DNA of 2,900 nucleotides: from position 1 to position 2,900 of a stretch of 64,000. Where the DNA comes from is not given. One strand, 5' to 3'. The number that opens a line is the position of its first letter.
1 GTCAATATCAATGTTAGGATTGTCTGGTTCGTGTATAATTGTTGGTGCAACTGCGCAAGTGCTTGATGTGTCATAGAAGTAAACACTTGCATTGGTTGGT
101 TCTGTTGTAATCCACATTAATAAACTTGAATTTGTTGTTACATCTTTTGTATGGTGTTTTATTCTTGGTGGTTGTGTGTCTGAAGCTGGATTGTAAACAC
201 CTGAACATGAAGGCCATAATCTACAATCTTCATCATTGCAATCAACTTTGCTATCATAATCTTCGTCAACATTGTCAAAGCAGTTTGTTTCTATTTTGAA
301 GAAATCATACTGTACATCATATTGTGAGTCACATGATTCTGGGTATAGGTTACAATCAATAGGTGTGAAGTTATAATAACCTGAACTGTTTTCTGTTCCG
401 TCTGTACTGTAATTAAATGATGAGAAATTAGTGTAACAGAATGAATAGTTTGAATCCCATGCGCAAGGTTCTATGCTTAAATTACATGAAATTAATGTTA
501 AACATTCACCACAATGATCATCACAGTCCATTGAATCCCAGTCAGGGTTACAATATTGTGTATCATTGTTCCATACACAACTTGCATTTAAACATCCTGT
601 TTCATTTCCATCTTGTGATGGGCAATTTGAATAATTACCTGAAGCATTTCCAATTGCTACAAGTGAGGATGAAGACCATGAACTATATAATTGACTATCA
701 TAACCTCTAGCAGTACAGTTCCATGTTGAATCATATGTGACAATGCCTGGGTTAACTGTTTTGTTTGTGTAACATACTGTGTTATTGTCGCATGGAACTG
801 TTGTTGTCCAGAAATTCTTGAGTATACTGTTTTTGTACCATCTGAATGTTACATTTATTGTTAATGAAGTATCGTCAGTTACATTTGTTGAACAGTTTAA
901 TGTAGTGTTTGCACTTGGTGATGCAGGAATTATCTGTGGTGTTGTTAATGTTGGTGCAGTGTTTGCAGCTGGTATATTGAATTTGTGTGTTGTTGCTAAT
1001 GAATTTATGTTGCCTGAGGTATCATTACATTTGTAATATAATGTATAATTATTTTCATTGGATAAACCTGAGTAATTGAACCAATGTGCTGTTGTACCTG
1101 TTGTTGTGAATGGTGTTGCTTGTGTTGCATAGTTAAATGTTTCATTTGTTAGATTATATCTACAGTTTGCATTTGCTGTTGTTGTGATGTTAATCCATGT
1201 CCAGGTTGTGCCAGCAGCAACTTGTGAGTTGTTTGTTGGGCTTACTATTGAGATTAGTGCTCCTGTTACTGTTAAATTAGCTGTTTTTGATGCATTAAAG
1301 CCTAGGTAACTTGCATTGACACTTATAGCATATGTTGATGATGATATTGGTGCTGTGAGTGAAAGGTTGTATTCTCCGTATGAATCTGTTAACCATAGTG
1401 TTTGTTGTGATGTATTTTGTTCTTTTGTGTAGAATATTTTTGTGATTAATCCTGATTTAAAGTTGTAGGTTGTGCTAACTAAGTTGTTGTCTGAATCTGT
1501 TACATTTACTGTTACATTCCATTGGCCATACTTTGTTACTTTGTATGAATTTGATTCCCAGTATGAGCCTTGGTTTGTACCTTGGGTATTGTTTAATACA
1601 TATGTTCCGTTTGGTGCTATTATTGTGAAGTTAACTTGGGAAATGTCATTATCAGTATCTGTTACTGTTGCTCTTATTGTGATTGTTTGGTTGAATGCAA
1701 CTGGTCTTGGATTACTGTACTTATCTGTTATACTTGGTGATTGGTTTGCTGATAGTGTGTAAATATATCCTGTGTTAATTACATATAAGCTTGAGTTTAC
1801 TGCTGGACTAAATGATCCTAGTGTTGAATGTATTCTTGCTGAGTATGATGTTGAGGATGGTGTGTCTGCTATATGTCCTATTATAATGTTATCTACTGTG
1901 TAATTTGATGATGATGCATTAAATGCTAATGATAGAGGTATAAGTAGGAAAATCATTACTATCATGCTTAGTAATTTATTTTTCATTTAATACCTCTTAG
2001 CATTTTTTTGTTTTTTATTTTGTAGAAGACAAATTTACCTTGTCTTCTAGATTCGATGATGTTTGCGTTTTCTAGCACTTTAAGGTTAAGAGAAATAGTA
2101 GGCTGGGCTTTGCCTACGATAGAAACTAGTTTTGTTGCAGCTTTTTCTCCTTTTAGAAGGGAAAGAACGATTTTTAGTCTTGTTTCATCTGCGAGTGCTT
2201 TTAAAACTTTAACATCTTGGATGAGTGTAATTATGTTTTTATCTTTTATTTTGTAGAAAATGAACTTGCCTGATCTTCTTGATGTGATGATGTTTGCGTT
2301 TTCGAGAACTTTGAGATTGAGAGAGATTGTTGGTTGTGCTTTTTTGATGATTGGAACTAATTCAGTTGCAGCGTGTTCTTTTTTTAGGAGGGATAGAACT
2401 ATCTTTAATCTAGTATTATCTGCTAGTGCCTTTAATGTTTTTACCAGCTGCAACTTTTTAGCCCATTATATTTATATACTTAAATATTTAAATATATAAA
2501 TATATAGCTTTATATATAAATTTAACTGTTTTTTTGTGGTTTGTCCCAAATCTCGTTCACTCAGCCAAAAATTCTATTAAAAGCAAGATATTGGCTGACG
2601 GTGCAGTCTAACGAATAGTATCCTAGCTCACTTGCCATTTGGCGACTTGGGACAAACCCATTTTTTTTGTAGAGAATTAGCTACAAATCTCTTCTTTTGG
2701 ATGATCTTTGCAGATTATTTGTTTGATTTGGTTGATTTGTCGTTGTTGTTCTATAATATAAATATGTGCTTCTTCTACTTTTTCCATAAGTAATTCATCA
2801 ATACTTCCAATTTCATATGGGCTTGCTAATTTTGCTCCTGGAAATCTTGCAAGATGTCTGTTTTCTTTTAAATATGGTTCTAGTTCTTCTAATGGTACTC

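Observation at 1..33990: A 34-kb single-strand locus of giant glycosylated surface proteins, each preceded by a tiny DNA-binding gene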

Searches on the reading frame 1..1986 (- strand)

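Call 5: search_protein_families(library=pfam, proteins=[window:1-1986:-], max_evalue=0.1)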
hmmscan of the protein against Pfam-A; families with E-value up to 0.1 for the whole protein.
window:1-1986:- (662 aa): 1 family
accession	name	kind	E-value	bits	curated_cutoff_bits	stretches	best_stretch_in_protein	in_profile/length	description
PF13287.12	Fn3_assoc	-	0.013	16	23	1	49-118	9-54/59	Fn3 associated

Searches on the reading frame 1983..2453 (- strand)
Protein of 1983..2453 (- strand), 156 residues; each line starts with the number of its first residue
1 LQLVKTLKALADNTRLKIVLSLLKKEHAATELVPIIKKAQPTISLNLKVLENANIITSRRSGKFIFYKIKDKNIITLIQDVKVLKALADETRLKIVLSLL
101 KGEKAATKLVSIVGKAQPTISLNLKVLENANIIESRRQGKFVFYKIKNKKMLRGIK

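Call 4: search_protein_families(library=pfam, proteins=[window:1983-2453:-], max_evalue=1)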
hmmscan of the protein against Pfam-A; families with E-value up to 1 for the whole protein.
window:1983-2453:- (156 aa): 19 families
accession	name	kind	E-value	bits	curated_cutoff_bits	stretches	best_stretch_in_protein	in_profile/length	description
PF01022.26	HTH_5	-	3.1e-21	75.4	22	2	89-135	1-47/47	Bacterial regulatory protein, arsR family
PF12840.13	HTH_20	-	2.9e-11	43.6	27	2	87-136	1-51/51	Helix-turn-helix domain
PF01978.25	TrmB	-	0.00015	22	25.6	1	99-146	17-64/68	Sugar-specific transcriptional regulator TrmB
PF24038.1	DUF7347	-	0.00037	21.1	27.6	1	83-106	4-27/77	Domain of unknown function (DUF7347)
PF08222.17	HTH_CodY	-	0.0013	18.7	27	1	109-153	10-55/61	CodY helix-turn-helix domain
PF13545.12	HTH_Crp_2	-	0.0015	18.9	27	1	111-153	30-68/70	Crp-like helix-turn-helix domain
PF25212.1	HVO_A0114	-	0.0017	18.5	27.6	1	82-140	14-73/84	HVO_A0114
PF05732.17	RepL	-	0.0083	16.1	20.3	0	113-142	85-114/164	Firmicute plasmid replication protein (RepL)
PF05771.16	Pox_A31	-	0.012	16.1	22.4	0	52-83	24-55/113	Poxvirus A31 protein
PF18572.7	T6PP_N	-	0.014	15.8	25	0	7-87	8-84/99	Trehalose-6-phosphate phosphatase N-terminal helical bundle domain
PF11965.13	DUF3479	-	0.023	15.3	27.4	0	18-100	59-138/159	Domain of unknown function (DUF3479)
PF01371.25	Trp_repressor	-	0.026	15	27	0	75-124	23-70/88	Trp repressor protein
PF24034.1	DUF7343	-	0.032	14.5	27.6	0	87-140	2-55/62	Domain of unknown function (DUF7343)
PF19178.5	DUF5860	-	0.083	13.4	27.6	0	80-118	62-100/167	Family of unknown function (DUF5860)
PF01149.29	Fapy_DNA_glyco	-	0.1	13.6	25.5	0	125-151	45-71/117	Formamidopyrimidine-DNA glycosylase N-terminal domain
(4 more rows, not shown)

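Call 33: find_homologous_proteins(query=window:1983-2453:-, max_evalue=0.001)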
Query window:1983-2453:- (156 aa): 182 proteins with E <= 0.001 among 589 candidates; the best 120 are listed.
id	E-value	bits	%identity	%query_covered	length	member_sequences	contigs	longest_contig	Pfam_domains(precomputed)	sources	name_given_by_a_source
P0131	8.9e-85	299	99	100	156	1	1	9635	PF12840.14,PF01022.27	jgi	-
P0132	5.9e-51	190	61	98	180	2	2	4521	PF12840.14,PF01022.27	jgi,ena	-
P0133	1.9e-40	156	54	96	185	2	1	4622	PF12840.14,PF13412.13,PF01638.24,PF25212.3,PF01978.26,PF01022.27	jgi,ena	-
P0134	3.7e-37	145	55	93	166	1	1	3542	PF01371.26,PF12840.14,PF01022.27,PF24033.2,PF24038.2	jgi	-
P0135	8.4e-34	134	49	98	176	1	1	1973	PF12840.14,PF01022.27,PF24033.2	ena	-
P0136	2.6e-21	94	65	48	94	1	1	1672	PF01022.27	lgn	-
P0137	5.3e-20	90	64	47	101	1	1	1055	PF01022.27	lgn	-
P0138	1.7e-18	85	60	48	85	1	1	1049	PF12840.14,PF01022.27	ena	-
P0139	4.2e-18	84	58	46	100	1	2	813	PF12840.14,PF01022.27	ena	-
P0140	6.7e-18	83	63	48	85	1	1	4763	PF01022.27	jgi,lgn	jgi:ArsR family transcriptional regulator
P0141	1.2e-17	82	61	48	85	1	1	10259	PF12840.14,PF01022.27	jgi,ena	-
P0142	1.2e-16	79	58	49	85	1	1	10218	PF12840.14,PF01022.27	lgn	-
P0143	1.5e-16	78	57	49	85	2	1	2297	PF01022.27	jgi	jgi:DNA-binding transcriptional ArsR family regulator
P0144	3.2e-16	77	59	48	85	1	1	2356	PF12840.14,PF01022.27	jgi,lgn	jgi:ArsR family transcriptional regulator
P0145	3.4e-16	77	56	48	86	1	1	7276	PF12840.14,PF01022.27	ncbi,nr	ncbi:winged helix-turn-helix transcriptional regulator [Candidatus Woesearchaeota archaeon]|nr:winge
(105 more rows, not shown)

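Call 59: find_encoding_contigs(protein=P0132, flank=5000, max_places=2)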
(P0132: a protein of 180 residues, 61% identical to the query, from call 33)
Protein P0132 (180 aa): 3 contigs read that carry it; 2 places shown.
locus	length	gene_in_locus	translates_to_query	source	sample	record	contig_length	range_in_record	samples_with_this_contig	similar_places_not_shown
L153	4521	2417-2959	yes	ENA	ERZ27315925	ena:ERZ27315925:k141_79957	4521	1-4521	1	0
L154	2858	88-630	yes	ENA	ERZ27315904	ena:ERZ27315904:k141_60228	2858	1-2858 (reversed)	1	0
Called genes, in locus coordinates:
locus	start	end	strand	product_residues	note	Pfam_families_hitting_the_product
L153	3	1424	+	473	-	?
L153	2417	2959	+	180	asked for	PF12840:HTH_20 (faint), PF01022:HTH_5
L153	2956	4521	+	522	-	?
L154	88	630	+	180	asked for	PF12840:HTH_20 (faint), PF01022:HTH_5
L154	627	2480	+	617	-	PF13385:Laminin_G_3 (faint)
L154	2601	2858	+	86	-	?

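Call 60: find_encoding_contigs(protein=P0133, flank=5000, max_places=2)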
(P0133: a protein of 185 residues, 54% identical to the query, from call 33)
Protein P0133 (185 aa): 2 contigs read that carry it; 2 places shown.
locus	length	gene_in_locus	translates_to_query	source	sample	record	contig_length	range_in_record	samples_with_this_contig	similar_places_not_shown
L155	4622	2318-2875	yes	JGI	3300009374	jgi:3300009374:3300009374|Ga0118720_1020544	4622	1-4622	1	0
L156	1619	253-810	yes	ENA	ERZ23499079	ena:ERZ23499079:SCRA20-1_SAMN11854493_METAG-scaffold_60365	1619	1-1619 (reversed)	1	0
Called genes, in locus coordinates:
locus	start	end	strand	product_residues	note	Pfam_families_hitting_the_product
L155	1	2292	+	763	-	?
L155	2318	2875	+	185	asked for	PF13412:HTH_24 (faint), PF25212:HVO_A0114 (faint), PF01638:HxlR (faint), PF12840:HTH_20 (weak), PF01022:HTH_5, PF01978:TrmB (faint), PF01022:HTH_5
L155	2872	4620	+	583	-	?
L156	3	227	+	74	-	?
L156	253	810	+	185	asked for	PF13412:HTH_24 (faint), PF25212:HVO_A0114 (faint), PF01638:HxlR (faint), PF12840:HTH_20 (weak), PF01022:HTH_5, PF01978:TrmB (faint), PF01022:HTH_5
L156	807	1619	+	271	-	?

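Call 61: find_encoding_contigs(protein=P0134, flank=5000, max_places=2)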
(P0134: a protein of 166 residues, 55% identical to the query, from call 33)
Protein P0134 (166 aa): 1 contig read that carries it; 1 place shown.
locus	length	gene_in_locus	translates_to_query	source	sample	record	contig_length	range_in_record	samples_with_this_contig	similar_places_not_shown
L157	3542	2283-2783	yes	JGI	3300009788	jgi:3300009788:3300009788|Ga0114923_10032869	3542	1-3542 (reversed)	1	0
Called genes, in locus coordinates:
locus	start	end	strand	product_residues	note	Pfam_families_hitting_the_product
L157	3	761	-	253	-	?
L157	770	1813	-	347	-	-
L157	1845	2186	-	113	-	-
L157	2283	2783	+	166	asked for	PF01371:Trp_repressor (faint), PF24038:DUF7347 (faint), PF01022:HTH_5, PF12840:HTH_20 (faint), PF24033:DUF7342 (faint), PF01022:HTH_5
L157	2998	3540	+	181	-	?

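Call 87: search_protein_families(library=ncbifam, proteins=[window:1983-2453:-], max_evalue=0.01)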
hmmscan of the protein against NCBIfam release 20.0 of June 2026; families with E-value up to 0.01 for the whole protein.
window:1983-2453:- (156 aa): 16 families
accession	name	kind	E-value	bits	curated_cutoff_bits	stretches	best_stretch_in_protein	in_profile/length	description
NF033788.1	HTH_metalloreg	subfamily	2e-44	149.3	55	2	81-151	2-73/77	metalloregulator ArsR/SmtB family transcription factor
NF040642.1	sulf_sens_BigR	equivalog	7.9e-30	102.8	155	2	4-79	11-86/95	sulfite-sensing transcriptional repressor BigR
NF033789.1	repress_SdpR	subfamily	6.1e-29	99.8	100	2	6-71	1-66/79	autorepressor SdpR family transcription factor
NF045707.1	Dbac_1936_reg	equivalog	7.4e-29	99.7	115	2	7-84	11-88/99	ArsR/SmtB-type metalloregulator TsoR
NF007528.0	PRK10141.1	subfamily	3.9e-26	91.2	97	2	76-147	2-74/117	metalloregulator ArsR/SmtB family transcription factor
NF041413.1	ArsR_Rv2640c_fam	equivalog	3.3e-20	72.6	155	2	84-150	36-105/118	Rv2640c family ArsR-like transcriptional regulator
NF047906.1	CdPbTransRegCmtR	equivalog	1.6e-16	60.1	150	2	83-153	14-84/104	Cd(II)/Pb(II)-sensing metalloregulatory transcriptional regulator CmtR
NF053755.1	MsvR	equivalog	1.2e-14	54.6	220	2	83-137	6-60/236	transcriptional factor MsvR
NF052532.1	TransRegPagRBaca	equivalog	4.7e-11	42.7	170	2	76-151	13-88/99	transcriptional repressor PagR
NF053602.1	Phr_regulator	exception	2.1e-07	30.7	320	1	82-137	4-59/191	heat shock transcription regulator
TIGR02944.1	suf_reg_Xantho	equivalog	2.2e-06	28.1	110.65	0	21-84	20-83/130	SUF system Fe-S cluster assembly regulator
TIGR01884.1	cas_HTH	subfamily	2.8e-05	23.6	60.2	1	79-140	131-194/202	CRISPR-associated CARF protein Csa3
NF053756.1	MreA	equivalog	3.1e-05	23.8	100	0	70-138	2-66/110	MreA family transcriptional regulator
NF005061.0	PRK06474.1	equivalog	4.6e-05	23.4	121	0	7-57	5-58/178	hypothetical protein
NF045990.1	TransRegCbbRRhodb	equivalog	0.0036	16.4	450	0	76-140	81-146/304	LysR family regulator CbbR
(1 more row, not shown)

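Call 88: search_protein_families(library=phrogs, proteins=[window:1983-2453:-], max_evalue=0.01)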
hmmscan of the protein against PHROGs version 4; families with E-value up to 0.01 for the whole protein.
window:1983-2453:- (156 aa): 7 families
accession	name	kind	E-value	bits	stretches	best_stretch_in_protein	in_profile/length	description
phrog_20880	-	unknown function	6.9e-10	39.8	2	82-151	18-87/110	-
phrog_29302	-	unknown function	2.1e-05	25.3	0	94-145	70-122/207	-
phrog_7387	-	transcription regulation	0.00028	22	0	42-94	42-96/111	transcriptional regulator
phrog_15912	-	unknown function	0.0013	19.9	0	17-72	10-65/71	-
phrog_1077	-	transcription regulation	0.0023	19.3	0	37-103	38-105/126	transcriptional regulator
phrog_22265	-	unknown function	0.0039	18.3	0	79-106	20-47/62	-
phrog_7498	-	DNA, RNA and nucleotide metabolism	0.0079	16.4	0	92-150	43-103/296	DnaD-like helicase loader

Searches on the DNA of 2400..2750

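Call 72: search_rna_families(source=window, start=2400, end=2750, threshold=evalue, max_evalue=1, show_alignments=2)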
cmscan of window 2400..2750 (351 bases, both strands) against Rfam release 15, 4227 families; matches with E-value up to 1: 1.
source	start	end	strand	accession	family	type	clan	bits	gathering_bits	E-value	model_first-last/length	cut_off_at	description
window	2631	2682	-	RF01962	RMST_1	Gene; lncRNA;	-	13.8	40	0.72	1-61/61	no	Rhabdomyosarcoma 2 associated transcript conserved region 1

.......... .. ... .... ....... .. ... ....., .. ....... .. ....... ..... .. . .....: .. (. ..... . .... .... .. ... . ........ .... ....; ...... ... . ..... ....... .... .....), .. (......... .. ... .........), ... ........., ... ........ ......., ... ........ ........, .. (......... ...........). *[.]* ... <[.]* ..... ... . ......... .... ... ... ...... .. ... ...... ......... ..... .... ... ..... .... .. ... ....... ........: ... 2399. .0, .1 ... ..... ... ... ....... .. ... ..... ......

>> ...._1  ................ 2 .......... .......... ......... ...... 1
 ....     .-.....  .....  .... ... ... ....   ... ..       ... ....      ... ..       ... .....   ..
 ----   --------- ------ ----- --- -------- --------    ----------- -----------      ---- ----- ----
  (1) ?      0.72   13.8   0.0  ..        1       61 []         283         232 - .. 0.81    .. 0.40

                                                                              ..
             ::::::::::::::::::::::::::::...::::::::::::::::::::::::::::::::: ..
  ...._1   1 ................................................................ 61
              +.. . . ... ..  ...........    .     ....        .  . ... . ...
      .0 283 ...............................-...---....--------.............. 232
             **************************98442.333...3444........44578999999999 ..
